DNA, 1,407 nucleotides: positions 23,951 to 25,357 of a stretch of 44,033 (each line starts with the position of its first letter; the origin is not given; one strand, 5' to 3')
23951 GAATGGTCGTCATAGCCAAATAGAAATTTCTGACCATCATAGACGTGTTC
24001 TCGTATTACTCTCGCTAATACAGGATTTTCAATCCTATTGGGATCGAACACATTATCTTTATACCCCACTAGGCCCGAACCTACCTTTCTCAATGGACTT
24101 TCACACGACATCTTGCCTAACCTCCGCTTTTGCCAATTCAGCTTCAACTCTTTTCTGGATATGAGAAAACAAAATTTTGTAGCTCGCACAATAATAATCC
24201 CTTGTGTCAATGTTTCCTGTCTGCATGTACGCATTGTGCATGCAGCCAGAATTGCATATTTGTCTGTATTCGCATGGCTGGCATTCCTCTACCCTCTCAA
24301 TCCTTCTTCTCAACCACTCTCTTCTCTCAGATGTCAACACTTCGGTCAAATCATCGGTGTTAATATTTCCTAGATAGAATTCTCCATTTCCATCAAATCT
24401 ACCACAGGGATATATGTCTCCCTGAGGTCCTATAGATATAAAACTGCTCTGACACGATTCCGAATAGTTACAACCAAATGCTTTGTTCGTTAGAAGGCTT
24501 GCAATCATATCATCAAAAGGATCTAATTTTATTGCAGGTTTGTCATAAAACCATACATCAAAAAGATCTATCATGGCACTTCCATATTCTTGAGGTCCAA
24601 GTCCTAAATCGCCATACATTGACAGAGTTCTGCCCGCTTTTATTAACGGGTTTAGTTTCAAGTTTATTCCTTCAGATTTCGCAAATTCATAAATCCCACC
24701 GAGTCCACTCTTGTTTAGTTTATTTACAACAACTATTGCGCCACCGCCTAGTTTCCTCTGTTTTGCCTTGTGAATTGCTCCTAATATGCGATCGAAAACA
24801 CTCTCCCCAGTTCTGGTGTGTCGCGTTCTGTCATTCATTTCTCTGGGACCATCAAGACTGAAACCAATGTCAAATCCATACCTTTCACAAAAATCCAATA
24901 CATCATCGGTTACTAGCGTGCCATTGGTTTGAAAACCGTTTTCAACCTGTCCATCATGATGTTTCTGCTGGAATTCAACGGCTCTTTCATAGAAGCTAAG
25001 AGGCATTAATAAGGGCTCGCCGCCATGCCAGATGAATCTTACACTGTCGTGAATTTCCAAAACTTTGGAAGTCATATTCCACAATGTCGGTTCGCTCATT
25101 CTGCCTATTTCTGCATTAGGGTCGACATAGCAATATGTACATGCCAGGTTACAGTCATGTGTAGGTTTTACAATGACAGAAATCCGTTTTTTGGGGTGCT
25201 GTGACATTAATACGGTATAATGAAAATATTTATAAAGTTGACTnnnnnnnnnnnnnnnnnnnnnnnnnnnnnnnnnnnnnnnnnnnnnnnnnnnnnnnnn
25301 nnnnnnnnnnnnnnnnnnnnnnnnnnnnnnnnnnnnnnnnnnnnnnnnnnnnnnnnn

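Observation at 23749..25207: Radical-SAM/SPASM enzyme translationally coupled to a His-x-Asp repeat protein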

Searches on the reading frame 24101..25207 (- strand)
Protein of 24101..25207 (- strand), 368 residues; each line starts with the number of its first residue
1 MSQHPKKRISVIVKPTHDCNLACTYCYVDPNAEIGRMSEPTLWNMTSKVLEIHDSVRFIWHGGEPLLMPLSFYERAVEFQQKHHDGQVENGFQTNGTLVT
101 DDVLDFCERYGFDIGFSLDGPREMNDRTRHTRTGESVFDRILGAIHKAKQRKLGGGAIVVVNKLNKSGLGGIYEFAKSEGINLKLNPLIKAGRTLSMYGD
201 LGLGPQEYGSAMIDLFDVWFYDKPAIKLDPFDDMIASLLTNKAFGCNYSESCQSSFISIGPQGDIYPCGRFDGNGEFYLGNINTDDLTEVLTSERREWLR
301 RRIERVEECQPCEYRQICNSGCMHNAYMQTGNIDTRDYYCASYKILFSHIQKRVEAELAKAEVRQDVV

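Call 3: search_protein_families(library=ncbifam, proteins=[window:24101-25207:-], max_evalue=0.01)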
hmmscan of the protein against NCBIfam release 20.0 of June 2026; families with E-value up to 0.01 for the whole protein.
window:24101-25207:- (368 aa): 68 families (the best 25 are shown)
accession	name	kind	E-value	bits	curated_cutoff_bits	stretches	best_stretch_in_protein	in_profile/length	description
NF041298.1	rSAM_mat_DynA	equivalog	5.6e-93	311.8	450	1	12-355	4-354/356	dynobactin maturation radical SAM/SPASM protein DynA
TIGR03942.1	sulfatase_rSAM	equivalog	2.7e-72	243.9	349.45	1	11-355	2-358/363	anaerobic sulfatase maturase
TIGR04083.1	rSAM_pep_methan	hypoth_equivalog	9.4e-54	182.7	300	1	11-362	2-351/376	TIGR04083 family peptide-modifying radical SAM enzyme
NF010321.0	PRK13758.1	equivalog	4.2e-49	167.7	441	1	7-352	2-360/370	anaerobic sulfatase-maturase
NF041300.1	rSAM_mat_DarW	exception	1.1e-47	162.8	650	1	3-365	35-409/415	radical SAM/SPASM peptide maturase DarW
NF041707.1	rSAM_YhhB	equivalog_domain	1.8e-46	158.7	445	1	10-357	3-368/369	cyclophane-forming radical SAM/SPASM peptide maturase YhhB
NF010308.0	PRK13745.1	equivalog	2.2e-45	155.3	484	1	7-353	11-384/412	anaerobic sulfatase-maturation protein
NF038005.1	rSAM_mat_DarE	equivalog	6.7e-44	150.3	650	1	7-352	72-430/432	darobactin maturation radical SAM/SPASM protein DarE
TIGR04163.1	rSAM_cobopep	equivalog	6.6e-42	143.7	375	1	10-346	65-411/428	peptide-modifying radical SAM enzyme CbpB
NF041718.1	rSAM_phane_AMC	equivalog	1.9e-39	135.7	425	2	10-175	7-174/362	cyclophane-forming radical SAM peptide maturase AmcB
TIGR04261.1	rSAM_GlyRichRpt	subfamily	2.9e-38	131.8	310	1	13-344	1-349/363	cyclophane-forming radical SAM/SPASM peptide maturase GrrM/OscB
NF047865.1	rSAM_PapB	equivalog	5.1e-36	124.6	340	1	15-334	9-328/330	PapB family radical SAM/SPASM ranthipeptide maturase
TIGR03974.1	rSAM_six_Cys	equivalog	3.8e-31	108.5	425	2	14-147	102-243/451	thioether cross-link-forming SCIFF peptide maturase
TIGR03906.1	quino_hemo_SAM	equivalog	1.4e-30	106.4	453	1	11-340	96-433/467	quinohemoprotein amine dehydrogenase maturation protein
TIGR04064.1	rSAM_nif11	equivalog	2.8e-30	105.5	518.7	2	4-147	75-223/459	nif11-like peptide radical SAM maturase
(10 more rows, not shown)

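Call 4: search_protein_families(library=pfam, proteins=[window:24101-25207:-], max_evalue=0.01)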
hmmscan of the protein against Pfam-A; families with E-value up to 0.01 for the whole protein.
window:24101-25207:- (368 aa): 2 families
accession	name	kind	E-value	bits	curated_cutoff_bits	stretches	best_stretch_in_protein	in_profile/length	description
PF04055.27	Radical_SAM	-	1.5e-16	61.5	29.5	1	14-175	2-165/166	Radical SAM superfamily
PF13186.11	SPASM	-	2.1e-09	38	21.5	1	253-313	4-67/67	Iron-sulfur cluster-binding domain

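Call 12: find_homologous_proteins(query=window:24101-25207:-, max_evalue=1e-20)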
Query window:24101-25207:- (368 aa): 473 proteins with E <= 1e-20 among 3375 candidates; the best 120 are listed.
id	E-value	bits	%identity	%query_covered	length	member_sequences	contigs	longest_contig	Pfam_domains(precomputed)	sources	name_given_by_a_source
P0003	5.8e-256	866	99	100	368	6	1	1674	PF13186.12,PF04055.28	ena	-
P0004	1.3e-177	608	70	100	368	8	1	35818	PF13186.12,PF04055.28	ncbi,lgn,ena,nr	ncbi:MAG: radical SAM protein [Candidatus Aenigmarchaeota archaeon]|nr:radical SAM protein [Candidat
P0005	3.8e-176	604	68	99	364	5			PF13186.12,PF04055.28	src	-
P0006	8.1e-172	589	68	100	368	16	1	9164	PF13186.12,PF04055.28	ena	-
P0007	1.5e-162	559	64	98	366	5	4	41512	PF13186.12,PF04055.28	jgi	-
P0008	9.7e-162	556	64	99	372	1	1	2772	PF13186.12,PF04055.28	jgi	jgi:uncharacterized protein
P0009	2.1e-152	525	62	99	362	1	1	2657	PF13186.12,PF04055.28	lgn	-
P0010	2.6e-151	522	61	97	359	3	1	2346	PF13186.12,PF04055.28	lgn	-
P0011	1.4e-150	519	61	97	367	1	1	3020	PF13186.12,PF04055.28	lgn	-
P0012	3.4e-150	518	57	98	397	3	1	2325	PF13186.12,PF04055.28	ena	-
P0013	5.9e-147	507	59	99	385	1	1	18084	PF13186.12,PF04055.28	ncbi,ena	-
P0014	1.6e-144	499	59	98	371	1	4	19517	PF13186.12,PF04055.28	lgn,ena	-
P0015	7.7e-144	497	58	99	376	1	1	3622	PF13186.12,PF04055.28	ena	-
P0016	3.6e-142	492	59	97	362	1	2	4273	PF13186.12,PF04055.28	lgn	-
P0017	9.4e-135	467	54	98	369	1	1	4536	PF13186.12,PF04055.28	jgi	-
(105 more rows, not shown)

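Call 13: find_encoding_contigs(protein=P0004, flank=6000, max_places=2)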
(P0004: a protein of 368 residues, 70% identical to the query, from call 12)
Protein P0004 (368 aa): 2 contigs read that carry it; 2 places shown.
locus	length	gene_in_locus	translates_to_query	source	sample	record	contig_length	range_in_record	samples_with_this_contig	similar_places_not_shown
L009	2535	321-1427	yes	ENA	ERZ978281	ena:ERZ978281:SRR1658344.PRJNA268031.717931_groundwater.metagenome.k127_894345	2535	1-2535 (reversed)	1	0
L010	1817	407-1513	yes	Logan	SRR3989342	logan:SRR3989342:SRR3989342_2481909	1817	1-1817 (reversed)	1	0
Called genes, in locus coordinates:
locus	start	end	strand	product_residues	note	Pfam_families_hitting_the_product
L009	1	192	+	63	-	?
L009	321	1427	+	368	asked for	PF04055:Radical_SAM, PF13186:SPASM (weak)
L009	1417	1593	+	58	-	-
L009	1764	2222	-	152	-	PF01797:Y1_Tnp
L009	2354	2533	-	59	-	?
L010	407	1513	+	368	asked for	PF04055:Radical_SAM, PF13186:SPASM (weak)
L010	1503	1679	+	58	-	-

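Call 14: find_encoding_contigs(protein=P0007, flank=6000, max_places=2)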
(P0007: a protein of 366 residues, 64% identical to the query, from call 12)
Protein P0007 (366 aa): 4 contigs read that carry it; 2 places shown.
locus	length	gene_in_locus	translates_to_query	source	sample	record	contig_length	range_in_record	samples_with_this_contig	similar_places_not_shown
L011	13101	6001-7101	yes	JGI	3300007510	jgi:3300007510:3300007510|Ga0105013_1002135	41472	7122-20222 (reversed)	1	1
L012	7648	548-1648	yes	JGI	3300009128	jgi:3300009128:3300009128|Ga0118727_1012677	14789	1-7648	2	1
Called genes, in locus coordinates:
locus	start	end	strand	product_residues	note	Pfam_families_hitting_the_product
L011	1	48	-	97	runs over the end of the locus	PF01248:Ribosomal_L7Ae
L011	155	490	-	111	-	-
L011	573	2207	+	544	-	PF00749:tRNA-synt_1c, PF03950:tRNA-synt_1c_C, PF20974:tRNA-synt_1c_C2 (weak)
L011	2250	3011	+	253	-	-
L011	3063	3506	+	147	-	PF13636:Methyltranf_PUA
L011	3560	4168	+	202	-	PF01209:Ubie_methyltran, PF02353:CMAS, PF03848:TehB, PF13489:Methyltransf_23, PF13847:Methyltransf_31, PF08241:Methyltransf_11, PF08242:Methyltransf_12, PF13649:Methyltransf_25, +2 more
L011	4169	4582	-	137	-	PF01894:YjbQ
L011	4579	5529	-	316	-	PF00579:tRNA-synt_1b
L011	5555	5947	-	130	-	PF01252:Peptidase_A8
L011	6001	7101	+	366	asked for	PF04055:Radical_SAM, PF13186:SPASM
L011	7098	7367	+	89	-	-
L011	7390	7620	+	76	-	-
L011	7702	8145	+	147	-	-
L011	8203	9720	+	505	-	-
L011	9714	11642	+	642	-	PF01261:AP_endonuc_2 (weak)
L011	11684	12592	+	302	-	PF01909:NTP_transf_2, PF18765:Polbeta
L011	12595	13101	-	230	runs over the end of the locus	-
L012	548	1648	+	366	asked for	PF04055:Radical_SAM, PF13186:SPASM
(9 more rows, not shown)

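Call 23: find_related_loci(query=A1, collection=genome_contigs, flank=6000)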
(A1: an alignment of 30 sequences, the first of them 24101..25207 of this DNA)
Query A1 (368 aa) in genome_contigs; peptide patterns used: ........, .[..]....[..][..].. (x = any residue, [..] = any of these).
598 stretches matched a pattern (row limit reached: there are more); 581 encode a relative of the query (tblastn E <= 1e-3); the best 80 are kept; 80 distinct loci.
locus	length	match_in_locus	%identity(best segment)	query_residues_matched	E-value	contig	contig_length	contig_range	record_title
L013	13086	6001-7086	64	3-364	2e-164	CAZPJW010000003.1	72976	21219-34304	MAG TPA_asm: Candidatus Woesearchaeota archaeon isolate binchicken_co141_105 genome assembly, contig: NODE_1388_length_7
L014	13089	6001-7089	61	2-364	3e-158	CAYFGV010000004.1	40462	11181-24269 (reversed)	MAG TPA_asm: Candidatus Woesearchaeota archaeon isolate ERP003628_co1_282 genome assembly, contig: NODE_250_length_40462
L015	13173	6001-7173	57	2-363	4e-154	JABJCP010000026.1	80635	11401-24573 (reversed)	MAG: Candidatus Woesearchaeota archaeon isolate SI073_bin58 k141_1463147, whole genome shotgun sequence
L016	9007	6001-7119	59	4-367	9e-151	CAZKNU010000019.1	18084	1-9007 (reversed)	MAG TPA_asm: uncultured Methanosarcinales archaeon isolate binchicken_co191_55 genome assembly, contig: NODE_2192_length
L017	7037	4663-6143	58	1-363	5e-149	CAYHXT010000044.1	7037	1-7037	MAG TPA_asm: uncultured Methanosarcinales archaeon isolate ERP119705_co16_404 genome assembly, contig: NODE_8433_length_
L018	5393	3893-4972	48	7-362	1e-115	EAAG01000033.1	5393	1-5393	MAG TPA_asm: Candidatus Aenigmarchaeota archaeon OceanDNA-a1 DNA, ERS488773_N0020923, whole genome shotgun sequence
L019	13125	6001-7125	46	6-352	8e-109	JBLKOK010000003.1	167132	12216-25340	MAG: Candidatus Woesearchaeota archaeon isolate MAG.257 NODE_170_length_167132_cov_11.476951, whole genome shotgun seque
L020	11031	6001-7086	47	6-364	1e-103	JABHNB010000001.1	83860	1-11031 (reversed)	MAG: archaeon isolate SI037S2_bin81 k141_1274162, whole genome shotgun sequence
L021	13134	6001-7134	45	3-366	5e-102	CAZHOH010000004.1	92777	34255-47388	MAG TPA_asm: Candidatus Woesearchaeota archaeon isolate SRP141376_co4_235 genome assembly, contig: NODE_373_length_92777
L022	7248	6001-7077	44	7-357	6e-102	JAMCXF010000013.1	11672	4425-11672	MAG: Candidatus Pacearchaeota archaeon isolate FK_Sedi_B_Bin.435 NODE_22340_length_11672_cov_5.29181, whole genome shotg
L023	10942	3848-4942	49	9-368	1e-116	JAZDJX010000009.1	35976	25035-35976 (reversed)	MAG: Candidatus Aenigmatarchaeota archaeon isolate MEGAHIT-group-0.506 k141_9679941, whole genome shotgun sequence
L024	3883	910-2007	44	6-361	9e-99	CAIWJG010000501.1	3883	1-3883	MAG: uncultured Verrucomicrobia subdivision 3 bacterium isolate Ki1-2-7m_bin-117 genome assembly, contig: bin-117:501/99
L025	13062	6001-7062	43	6-354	7e-97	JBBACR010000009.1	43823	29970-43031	MAG: Candidatus Pacearchaeota archaeon isolate SO_2017_LW1_53 NODE_528_length_43823_cov_6.575979_LW64-88_2017, whole gen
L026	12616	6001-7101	41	1-359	1e-96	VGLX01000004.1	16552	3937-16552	MAG: Candidatus Woesearchaeota archaeon isolate M_DeepCast_400m_m2_277 M_DeepCast_400m_m2_277_Ga0194112_10005771, whole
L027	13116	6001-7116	41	9-366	2e-93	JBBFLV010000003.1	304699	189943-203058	MAG: Anaerolineales bacterium isolate Uz-U4-34 NODE_23_length_304699_cov_19.790152, whole genome shotgun sequence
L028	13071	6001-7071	42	9-357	1e-93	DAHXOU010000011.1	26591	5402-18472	MAG TPA_asm: Nanoarchaeota archaeon isolate clean1862 k141_334708, whole genome shotgun sequence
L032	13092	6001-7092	42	9-363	6e-88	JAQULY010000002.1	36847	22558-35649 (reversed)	MAG: Kiritimatiellae bacterium isolate STD1_141 NODE_2208_length_36847_cov_3.514461_Sandtown_D1, whole genome shotgun se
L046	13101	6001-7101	36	6-359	3e-74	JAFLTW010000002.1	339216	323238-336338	MAG: Muribaculaceae bacterium isolate HAN063 Seq2, whole genome shotgun sequence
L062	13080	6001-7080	35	12-363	2e-69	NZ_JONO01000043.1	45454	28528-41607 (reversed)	Photorhabdus australis DSM 17609 BO26DRAFT_scaffold00038.38_C, whole genome shotgun sequence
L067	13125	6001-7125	32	9-367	3e-68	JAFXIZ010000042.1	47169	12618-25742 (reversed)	MAG: Bacteroidaceae bacterium isolate RGIG6458 Sheep_Rectum.Co__c1376319, whole genome shotgun sequence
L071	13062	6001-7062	36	8-355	1e-67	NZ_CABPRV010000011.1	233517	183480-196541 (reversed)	Pandoraea capi strain LMG 20602, whole genome shotgun sequence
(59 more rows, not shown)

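Call 32: search_solved_structures(query=window:24101-25207:-, max_evalue=0.00001)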
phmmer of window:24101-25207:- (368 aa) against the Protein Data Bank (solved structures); distinct sequences matched with E-value up to 0.00001: 5.
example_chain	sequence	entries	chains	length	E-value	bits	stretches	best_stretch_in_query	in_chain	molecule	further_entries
4k37_A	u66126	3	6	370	5e-42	147.2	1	9-351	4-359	Anaerobic sulfatase-maturating enzyme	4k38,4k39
4k36_A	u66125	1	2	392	5.6e-42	147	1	9-352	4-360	Anaerobic sulfatase-maturating enzyme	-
9gm3_A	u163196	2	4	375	5.4e-20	74.7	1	10-357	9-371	ChlB radical SAM domain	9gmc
5wgg_A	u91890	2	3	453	1.9e-19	72.9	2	13-144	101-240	Radical SAM domain protein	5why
8vpo_A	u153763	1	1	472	4e-08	35.6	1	48-353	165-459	Radical SAM core domain-containing protein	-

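Call 38: search_solved_structures(query=window:24101-25207:-, max_evalue=1e-15, show_alignments=3)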
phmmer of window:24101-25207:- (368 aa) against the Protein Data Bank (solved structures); distinct sequences matched with E-value up to 1e-15: 4.
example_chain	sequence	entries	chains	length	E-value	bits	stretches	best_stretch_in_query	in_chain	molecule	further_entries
4k37_A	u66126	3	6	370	5e-42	147.2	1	9-351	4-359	Anaerobic sulfatase-maturating enzyme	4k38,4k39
4k36_A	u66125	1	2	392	5.6e-42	147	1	9-352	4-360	Anaerobic sulfatase-maturating enzyme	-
9gm3_A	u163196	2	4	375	5.4e-20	74.7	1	10-357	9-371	ChlB radical SAM domain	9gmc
5wgg_A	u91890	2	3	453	1.9e-19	72.9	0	13-144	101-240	Radical SAM domain protein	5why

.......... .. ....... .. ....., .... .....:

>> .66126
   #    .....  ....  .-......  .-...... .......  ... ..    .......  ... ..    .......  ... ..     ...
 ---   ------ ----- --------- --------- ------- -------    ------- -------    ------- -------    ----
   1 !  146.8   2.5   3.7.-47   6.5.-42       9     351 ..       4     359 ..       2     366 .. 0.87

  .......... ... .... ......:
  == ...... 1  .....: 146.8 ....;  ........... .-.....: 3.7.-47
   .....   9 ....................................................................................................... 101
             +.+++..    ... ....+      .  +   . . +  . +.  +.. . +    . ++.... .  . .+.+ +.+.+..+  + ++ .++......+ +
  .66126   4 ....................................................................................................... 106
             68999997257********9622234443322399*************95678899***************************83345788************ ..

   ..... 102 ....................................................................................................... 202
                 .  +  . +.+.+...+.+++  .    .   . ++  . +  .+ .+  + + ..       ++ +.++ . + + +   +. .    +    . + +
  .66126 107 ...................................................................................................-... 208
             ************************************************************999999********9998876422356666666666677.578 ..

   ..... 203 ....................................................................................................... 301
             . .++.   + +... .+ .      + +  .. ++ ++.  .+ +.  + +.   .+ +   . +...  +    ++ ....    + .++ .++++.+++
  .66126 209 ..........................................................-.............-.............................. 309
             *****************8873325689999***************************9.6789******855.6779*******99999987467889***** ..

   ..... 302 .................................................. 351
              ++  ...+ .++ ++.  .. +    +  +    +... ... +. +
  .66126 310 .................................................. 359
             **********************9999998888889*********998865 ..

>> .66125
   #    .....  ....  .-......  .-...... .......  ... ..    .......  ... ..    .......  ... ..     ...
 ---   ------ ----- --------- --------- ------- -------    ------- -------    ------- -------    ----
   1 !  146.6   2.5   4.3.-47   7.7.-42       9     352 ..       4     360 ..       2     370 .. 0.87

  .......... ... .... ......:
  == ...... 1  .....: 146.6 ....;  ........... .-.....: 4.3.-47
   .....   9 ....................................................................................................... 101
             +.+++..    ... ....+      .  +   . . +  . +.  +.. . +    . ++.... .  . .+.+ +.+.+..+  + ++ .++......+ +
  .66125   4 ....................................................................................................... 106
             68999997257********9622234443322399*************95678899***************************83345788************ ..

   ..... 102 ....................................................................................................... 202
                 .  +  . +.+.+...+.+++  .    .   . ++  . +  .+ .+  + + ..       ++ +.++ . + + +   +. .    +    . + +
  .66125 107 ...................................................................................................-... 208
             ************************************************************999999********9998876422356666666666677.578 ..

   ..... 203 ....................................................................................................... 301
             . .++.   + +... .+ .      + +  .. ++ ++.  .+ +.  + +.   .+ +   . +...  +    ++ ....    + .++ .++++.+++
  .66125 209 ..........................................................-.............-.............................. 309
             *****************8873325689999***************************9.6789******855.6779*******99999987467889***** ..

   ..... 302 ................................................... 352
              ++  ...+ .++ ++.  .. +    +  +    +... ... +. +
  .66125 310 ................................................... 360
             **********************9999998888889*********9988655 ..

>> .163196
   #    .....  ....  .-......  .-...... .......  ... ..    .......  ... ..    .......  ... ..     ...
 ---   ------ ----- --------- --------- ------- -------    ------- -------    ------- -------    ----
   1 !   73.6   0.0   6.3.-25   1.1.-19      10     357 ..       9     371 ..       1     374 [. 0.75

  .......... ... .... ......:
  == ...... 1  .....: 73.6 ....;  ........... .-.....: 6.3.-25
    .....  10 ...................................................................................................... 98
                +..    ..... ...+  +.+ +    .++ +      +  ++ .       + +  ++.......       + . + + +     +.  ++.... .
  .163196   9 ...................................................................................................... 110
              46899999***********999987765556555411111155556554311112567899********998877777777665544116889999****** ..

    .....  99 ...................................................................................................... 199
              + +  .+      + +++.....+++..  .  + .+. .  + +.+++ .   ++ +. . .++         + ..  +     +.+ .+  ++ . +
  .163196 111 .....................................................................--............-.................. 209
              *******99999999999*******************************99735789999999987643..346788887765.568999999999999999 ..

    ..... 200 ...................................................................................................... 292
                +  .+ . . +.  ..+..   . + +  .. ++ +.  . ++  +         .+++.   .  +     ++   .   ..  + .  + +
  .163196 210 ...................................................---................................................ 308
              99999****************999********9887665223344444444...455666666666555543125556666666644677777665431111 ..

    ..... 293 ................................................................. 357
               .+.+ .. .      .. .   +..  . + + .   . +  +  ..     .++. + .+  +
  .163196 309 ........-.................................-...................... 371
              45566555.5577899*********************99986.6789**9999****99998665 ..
